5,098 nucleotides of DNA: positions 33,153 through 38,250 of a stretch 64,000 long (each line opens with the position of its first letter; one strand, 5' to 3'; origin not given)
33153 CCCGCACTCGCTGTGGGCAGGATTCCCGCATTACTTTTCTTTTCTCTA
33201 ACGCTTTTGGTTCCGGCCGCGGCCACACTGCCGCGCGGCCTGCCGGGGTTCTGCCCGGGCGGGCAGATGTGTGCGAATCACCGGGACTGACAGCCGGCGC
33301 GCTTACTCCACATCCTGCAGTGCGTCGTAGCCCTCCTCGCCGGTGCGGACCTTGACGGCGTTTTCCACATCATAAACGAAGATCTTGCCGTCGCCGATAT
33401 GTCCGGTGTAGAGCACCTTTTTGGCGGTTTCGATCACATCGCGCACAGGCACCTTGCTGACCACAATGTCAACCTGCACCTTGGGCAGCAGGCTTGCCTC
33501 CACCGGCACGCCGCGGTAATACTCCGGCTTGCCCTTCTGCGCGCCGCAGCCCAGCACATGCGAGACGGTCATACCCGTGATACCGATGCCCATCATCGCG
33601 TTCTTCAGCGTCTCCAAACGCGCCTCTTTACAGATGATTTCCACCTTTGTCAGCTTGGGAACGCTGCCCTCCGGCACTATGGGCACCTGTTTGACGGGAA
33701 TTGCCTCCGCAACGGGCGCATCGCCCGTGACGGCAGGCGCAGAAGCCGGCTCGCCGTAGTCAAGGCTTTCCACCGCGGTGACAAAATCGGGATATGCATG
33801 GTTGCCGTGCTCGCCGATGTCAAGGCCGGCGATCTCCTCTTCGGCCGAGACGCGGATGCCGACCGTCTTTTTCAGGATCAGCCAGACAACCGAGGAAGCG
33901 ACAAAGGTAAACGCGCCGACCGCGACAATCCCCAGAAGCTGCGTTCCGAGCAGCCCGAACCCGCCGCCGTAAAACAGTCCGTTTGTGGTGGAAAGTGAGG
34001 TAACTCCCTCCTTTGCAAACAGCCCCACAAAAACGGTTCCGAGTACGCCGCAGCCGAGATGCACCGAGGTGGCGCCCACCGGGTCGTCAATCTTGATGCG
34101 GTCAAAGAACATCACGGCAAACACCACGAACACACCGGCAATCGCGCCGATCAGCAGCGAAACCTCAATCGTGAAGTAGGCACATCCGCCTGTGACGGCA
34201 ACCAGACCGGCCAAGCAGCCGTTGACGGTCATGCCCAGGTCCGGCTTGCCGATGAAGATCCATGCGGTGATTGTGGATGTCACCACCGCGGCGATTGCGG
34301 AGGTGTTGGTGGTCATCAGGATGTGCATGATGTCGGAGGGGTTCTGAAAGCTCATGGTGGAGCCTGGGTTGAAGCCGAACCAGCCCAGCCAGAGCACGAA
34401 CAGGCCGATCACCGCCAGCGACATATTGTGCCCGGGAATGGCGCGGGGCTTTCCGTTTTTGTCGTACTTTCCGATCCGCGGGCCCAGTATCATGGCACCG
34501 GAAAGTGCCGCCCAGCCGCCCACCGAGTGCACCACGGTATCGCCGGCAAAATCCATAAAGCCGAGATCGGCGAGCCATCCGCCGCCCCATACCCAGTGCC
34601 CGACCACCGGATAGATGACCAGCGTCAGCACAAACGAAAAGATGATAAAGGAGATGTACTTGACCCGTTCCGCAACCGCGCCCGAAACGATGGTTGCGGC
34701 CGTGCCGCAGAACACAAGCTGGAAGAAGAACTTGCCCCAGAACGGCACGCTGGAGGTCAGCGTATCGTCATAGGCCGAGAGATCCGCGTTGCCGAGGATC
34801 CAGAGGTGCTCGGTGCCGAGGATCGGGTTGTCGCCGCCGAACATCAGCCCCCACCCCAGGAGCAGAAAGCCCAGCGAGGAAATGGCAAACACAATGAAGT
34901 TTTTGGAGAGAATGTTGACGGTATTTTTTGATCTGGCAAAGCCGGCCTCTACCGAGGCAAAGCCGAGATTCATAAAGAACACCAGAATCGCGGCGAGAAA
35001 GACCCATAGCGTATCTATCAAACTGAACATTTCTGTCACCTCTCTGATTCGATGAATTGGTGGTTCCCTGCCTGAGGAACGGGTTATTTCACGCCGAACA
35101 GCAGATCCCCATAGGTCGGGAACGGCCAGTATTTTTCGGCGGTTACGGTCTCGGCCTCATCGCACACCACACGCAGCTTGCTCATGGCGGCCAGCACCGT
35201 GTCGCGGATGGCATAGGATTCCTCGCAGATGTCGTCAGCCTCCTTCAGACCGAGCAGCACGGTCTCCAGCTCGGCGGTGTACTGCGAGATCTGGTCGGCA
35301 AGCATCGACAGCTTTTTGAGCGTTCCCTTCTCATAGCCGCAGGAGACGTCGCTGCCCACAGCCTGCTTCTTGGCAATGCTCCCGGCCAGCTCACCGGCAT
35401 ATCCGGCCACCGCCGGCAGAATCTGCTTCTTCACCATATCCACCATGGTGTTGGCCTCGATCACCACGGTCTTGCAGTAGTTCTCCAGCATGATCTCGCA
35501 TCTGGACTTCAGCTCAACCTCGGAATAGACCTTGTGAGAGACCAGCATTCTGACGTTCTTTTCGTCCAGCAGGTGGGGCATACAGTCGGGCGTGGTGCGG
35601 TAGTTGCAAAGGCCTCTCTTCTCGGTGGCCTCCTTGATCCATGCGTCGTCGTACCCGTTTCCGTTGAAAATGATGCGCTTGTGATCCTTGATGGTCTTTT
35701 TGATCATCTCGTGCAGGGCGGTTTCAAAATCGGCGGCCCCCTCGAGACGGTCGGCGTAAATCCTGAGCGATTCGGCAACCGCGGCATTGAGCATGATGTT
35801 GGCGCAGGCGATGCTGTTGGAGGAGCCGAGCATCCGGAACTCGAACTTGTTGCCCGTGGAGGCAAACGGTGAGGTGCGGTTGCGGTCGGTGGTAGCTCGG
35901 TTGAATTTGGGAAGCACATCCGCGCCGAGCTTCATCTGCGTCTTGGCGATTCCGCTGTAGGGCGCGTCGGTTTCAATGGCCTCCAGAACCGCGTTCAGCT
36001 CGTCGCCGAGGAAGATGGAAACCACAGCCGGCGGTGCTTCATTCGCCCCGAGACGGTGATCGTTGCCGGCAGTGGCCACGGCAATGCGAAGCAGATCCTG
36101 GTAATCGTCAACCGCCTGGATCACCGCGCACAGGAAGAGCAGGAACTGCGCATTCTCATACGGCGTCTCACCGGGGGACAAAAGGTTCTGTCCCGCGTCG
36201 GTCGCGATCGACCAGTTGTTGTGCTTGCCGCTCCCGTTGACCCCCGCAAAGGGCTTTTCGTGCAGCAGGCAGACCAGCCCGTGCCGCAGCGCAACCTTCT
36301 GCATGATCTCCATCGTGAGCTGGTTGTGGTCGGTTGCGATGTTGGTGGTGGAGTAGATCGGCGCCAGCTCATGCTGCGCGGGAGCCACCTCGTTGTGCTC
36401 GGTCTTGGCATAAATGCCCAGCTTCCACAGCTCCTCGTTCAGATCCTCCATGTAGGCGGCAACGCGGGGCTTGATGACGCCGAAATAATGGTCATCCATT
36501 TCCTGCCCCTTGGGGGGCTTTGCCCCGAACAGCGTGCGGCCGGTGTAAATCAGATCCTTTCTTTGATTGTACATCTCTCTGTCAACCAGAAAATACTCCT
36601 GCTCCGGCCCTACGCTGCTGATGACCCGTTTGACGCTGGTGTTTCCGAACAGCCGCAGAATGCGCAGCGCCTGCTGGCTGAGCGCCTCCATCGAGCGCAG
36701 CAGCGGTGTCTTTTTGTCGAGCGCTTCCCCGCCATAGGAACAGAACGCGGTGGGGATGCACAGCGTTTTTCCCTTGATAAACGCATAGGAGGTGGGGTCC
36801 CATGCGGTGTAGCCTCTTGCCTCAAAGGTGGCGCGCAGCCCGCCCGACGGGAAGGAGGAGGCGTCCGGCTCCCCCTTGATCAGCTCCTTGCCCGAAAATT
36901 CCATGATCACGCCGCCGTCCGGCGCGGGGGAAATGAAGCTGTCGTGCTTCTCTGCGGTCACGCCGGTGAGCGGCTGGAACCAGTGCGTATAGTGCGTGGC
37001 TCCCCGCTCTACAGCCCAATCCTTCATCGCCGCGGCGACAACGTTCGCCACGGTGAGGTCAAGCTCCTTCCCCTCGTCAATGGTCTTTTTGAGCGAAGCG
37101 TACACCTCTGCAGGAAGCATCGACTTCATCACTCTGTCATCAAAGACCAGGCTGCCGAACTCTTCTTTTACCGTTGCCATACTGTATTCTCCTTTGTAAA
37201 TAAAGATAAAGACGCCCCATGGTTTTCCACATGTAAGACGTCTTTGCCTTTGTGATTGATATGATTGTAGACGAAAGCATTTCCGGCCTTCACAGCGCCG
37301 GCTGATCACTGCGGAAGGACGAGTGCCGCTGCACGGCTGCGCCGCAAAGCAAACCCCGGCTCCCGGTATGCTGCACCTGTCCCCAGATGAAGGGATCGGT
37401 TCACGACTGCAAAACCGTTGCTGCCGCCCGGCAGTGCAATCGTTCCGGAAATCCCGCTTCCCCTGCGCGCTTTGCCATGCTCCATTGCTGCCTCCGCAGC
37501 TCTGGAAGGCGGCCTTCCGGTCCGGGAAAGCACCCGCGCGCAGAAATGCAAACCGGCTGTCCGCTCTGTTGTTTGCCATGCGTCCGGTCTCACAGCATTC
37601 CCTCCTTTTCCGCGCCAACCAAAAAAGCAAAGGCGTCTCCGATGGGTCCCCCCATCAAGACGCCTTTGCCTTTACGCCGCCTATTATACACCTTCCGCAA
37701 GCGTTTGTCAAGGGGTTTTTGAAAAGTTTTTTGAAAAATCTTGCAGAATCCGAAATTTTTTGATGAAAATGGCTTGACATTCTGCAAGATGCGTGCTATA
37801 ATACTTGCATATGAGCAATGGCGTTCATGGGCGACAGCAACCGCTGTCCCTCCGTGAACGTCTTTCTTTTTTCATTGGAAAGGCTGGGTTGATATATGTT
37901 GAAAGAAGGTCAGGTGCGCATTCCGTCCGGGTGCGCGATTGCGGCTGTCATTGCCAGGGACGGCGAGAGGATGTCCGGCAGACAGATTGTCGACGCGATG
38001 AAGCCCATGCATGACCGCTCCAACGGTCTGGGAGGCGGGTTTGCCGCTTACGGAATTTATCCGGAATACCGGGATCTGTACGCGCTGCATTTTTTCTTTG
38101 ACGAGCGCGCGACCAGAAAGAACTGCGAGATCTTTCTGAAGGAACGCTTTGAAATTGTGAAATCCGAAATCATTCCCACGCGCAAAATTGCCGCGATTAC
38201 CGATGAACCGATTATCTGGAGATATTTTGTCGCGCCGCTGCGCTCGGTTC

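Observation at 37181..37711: GS type III leader: two terminators in series, each competing with an A1/G4 hexaloop hairpin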

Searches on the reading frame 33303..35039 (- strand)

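Call 6: search_protein_families(library=pfam, proteins=[window:33303-35039:-])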
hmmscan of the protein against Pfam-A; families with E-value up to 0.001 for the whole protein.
window:33303-35039:- (578 aa): 2 families
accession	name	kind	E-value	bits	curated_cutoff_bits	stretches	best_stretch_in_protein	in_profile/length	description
PF00909.26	Ammonium_transp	-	5.6e-118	394.6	23.2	1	11-416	1-399/399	Ammonium Transporter Family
PF00543.27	P-II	-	5.7e-23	81.6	25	1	464-568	2-102/102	Nitrogen regulatory protein P-II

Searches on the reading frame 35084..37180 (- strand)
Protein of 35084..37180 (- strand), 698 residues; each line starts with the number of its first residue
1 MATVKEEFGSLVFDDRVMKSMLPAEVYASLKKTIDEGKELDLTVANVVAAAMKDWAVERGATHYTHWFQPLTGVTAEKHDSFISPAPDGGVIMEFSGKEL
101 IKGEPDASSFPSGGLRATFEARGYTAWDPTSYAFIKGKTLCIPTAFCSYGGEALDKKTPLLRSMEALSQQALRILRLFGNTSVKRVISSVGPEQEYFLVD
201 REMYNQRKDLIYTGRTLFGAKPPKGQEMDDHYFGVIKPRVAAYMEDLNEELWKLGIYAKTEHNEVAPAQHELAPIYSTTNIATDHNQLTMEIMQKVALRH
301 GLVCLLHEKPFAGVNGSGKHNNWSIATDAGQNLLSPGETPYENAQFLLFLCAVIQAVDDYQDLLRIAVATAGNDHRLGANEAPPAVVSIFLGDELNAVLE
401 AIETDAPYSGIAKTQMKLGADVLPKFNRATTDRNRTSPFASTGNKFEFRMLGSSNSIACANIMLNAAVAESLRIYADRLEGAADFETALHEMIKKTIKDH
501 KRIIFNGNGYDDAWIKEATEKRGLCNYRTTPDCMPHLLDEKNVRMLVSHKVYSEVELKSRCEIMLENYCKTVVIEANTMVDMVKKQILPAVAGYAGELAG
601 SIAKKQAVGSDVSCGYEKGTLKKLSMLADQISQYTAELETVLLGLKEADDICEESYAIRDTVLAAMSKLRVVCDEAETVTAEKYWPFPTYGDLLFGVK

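Call 6: search_protein_families(library=pfam, proteins=[window:35084-37180:-])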
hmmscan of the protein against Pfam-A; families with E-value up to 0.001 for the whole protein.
window:35084-37180:- (698 aa): 3 families
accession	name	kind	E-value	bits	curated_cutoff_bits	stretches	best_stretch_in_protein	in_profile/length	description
PF12437.13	GSIII_N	-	2.4e-81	271.5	25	1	5-163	2-160/160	Glutamine synthetase type III N terminal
PF18318.6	Gln-synt_C-ter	-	6.9e-42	142.4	22.7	1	488-605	1-117/118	Glutamine synthetase C-terminal domain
PF00120.29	Gln-synt_C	-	9.9e-21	74.6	24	1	189-348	23-178/344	Glutamine synthetase, catalytic domain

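Call 17: find_related_loci(query=window:35084-37180:-, collection=genome_contigs, flank=4000)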
Query window:35084-37180:- (698 aa) in genome_contigs; peptide patterns used: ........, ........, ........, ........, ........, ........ (x = any residue, [..] = any of these).
600 stretches matched a pattern (row limit reached: there are more); 598 encode a relative of the query (tblastn E <= 1e-3); the best 80 are kept; 80 distinct loci.
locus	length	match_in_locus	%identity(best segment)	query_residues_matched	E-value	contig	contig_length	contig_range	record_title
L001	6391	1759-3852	83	1-698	0e+0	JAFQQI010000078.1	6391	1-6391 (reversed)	MAG: Lachnospiraceae bacterium isolate RGIG2054 Goat_Colon-2__c492062, whole genome shotgun sequence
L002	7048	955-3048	81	1-698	0e+0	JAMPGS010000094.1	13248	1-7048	MAG: Clostridium sp. isolate NALB_7961_37 Scaffold_#94__SCF_094___13248_bp, whole genome shotgun sequence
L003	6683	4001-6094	80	1-698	0e+0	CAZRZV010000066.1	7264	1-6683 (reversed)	MAG TPA_asm: uncultured Faecalimonas sp. isolate SRP287540_co1_192 genome assembly, contig: NODE_11315_length_7264_cov_4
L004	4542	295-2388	79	1-698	0e+0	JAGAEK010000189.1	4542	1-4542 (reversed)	MAG: Oscillospiraceae bacterium isolate RGIG8367 Water_buffalos_Rumen.Co__c8156661, whole genome shotgun sequence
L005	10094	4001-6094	78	1-698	0e+0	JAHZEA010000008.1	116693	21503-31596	MAG: Lachnospiraceae bacterium isolate HRGM_Genome_2630 HRGM_Genome_2630_8, whole genome shotgun sequence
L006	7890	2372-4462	80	1-697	0e+0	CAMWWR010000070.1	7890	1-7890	MAG TPA_asm: uncultured Clostridia bacterium isolate SRR14411325_bin.4_metawrap_v1.3_MAG genome assembly, contig: NODE.1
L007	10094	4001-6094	81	1-698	0e+0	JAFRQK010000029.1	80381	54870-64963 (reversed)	MAG: Clostridia bacterium isolate RGIG2706 Goat_Omasum-4__c258604, whole genome shotgun sequence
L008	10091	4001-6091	79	1-698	0e+0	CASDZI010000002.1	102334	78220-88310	uncultured Christensenella sp. isolate A15_L4_384384_idba_bin.61 genome assembly, contig: A15_L4_384384_idba_bin.61.fa_s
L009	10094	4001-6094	79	1-698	0e+0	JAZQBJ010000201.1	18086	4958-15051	MAG: Oscillospiraceae bacterium isolate T1900044641_TS20190107.MAGScoT_cleanbin_000015 SGB_1255_k141_1450116, whole geno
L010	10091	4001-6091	79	1-698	0e+0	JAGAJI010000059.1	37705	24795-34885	MAG: Clostridia bacterium isolate RGIG8495 Water_deer_Cecum-1__c289010, whole genome shotgun sequence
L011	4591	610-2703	77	1-698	0e+0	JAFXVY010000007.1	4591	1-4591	MAG: Ruminococcus sp. isolate RGIG6795 Sheep_Rumen-3__c61312, whole genome shotgun sequence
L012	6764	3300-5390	78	1-697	0e+0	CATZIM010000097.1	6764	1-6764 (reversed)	MAG TPA_asm: uncultured Clostridia bacterium isolate ERR9578232_bin.2_MetaWRAP_v1.3_MAG genome assembly, contig: ERZ1853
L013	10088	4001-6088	80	1-697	0e+0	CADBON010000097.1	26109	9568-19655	MAG: Ruminococcaceae bacterium isolate RUG14159 genome assembly, contig: RUG14159_asm_97, whole genome shotgun sequence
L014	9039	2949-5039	75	1-698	0e+0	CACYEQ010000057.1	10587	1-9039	MAG: Ruminococcaceae bacterium isolate RUG11873 genome assembly, contig: RUG11873_asm_57, whole genome shotgun sequence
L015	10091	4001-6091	75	1-697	0e+0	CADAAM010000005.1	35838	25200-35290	MAG: Ruminococcaceae bacterium isolate RUG13116 genome assembly, contig: RUG13116_asm_5, whole genome shotgun sequence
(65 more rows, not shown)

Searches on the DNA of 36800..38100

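Call 3: search_rna_families(source=window, start=36800, end=38100, threshold=evalue, max_evalue=10, show_alignments=3)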
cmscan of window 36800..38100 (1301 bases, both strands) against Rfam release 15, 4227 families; matches with E-value up to 10: 5.
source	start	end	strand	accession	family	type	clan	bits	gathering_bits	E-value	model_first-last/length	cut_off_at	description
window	37632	37765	-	RF00625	P11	Gene;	-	22.3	70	0.02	1-139/139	no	Pseudomonas sRNA P11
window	37239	37321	+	RF00255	mir-218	Gene; miRNA;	-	16.5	62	1.7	1-82/82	no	mir-218 microRNA precursor family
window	37451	37613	-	RF02195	TP53TG1_1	Gene; lncRNA;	-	16.4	40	2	1-153/153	no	TP53 target 1 conserved region 1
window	37397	37430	+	RF03158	L31-Actinobacteria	Cis-reg; leader;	CL00118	15.9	35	9.2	8-42/48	no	L31-Actinobacteria ribosomal protein leader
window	37967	38016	+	RF01134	sR30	Gene; snRNA; snoRNA; CD-box;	-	12.5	38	3.2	1-57/57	no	Small nucleolar RNA sR30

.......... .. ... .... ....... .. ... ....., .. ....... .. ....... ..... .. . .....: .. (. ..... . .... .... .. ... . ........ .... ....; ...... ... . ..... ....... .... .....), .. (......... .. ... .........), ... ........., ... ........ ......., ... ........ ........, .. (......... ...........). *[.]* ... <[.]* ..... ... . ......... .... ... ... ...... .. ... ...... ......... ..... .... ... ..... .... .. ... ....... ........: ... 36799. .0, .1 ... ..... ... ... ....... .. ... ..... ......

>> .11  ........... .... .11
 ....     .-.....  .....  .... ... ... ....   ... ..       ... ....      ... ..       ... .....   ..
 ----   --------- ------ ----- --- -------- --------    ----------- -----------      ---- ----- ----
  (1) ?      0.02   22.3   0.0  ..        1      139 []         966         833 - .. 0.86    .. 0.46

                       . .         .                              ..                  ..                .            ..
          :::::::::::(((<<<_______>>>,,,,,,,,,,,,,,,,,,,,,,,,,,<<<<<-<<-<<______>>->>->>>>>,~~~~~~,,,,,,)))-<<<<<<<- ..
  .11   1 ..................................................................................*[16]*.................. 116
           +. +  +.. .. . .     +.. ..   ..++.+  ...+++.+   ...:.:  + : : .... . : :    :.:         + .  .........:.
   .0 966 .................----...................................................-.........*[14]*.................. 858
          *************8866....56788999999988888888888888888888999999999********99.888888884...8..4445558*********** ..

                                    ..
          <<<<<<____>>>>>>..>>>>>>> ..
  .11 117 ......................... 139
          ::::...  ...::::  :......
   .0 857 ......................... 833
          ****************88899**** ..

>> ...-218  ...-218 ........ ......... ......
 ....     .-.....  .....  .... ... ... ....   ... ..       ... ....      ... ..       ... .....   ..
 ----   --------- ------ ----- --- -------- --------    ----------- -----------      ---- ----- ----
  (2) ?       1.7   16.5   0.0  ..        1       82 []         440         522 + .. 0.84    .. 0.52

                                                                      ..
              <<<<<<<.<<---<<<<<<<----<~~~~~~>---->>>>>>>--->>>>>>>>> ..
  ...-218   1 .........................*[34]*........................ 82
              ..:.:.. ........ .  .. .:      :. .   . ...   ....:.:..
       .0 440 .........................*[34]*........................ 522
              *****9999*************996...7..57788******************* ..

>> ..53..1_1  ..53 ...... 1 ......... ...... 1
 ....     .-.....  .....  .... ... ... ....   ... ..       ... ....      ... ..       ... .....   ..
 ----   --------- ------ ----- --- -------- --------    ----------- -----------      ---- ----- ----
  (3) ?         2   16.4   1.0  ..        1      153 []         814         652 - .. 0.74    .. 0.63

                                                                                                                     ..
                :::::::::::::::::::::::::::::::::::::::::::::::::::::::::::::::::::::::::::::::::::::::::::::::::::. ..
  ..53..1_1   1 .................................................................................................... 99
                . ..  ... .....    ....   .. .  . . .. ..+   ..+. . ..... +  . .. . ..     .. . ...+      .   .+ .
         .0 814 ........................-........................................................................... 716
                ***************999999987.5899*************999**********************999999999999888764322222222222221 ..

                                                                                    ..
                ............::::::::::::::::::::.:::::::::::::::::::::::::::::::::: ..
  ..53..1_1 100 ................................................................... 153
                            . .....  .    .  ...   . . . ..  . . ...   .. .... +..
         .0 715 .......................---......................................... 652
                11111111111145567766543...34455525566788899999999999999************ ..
